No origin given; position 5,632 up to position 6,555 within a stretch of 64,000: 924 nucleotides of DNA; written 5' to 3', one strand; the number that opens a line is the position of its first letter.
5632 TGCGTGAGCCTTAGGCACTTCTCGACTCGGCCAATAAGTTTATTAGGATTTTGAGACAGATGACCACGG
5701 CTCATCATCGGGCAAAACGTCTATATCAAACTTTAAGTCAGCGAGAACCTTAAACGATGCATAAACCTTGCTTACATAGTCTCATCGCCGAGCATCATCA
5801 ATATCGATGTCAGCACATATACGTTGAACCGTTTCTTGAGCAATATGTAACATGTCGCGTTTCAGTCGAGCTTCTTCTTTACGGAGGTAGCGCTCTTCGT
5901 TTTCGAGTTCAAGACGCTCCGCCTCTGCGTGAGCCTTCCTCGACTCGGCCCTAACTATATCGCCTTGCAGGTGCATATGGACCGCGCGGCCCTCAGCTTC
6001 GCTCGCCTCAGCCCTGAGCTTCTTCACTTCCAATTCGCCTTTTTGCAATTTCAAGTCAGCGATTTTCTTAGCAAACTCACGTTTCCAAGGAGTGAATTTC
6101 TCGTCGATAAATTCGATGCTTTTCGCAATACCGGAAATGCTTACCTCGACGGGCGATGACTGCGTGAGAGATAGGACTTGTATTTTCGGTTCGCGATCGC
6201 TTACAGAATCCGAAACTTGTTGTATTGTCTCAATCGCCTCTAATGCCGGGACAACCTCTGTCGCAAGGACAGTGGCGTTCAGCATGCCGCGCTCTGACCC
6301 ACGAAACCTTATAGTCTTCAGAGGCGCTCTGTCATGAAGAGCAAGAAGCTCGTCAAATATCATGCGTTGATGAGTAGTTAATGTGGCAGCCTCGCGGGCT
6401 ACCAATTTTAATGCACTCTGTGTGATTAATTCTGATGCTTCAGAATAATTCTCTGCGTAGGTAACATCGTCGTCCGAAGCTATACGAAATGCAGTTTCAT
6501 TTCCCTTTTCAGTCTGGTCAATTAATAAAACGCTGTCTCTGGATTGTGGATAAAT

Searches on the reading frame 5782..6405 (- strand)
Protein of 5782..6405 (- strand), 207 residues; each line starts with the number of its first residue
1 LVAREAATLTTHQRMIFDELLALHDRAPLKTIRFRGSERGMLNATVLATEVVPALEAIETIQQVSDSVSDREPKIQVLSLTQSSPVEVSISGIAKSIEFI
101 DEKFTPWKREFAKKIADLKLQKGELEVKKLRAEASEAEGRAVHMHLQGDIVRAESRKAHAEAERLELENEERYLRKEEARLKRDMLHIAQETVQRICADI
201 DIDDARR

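Call 80: search_protein_families(library=pfam, max_evalue=0.01, proteins=[window:5782-6405:-])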
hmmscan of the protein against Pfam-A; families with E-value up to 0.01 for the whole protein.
window:5782-6405:- (207 aa): 1 family
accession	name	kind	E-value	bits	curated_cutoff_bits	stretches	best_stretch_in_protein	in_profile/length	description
PF19014.6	DUF5743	-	0.0084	16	25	0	108-153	7-52/288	Family of unknown function (DUF5743)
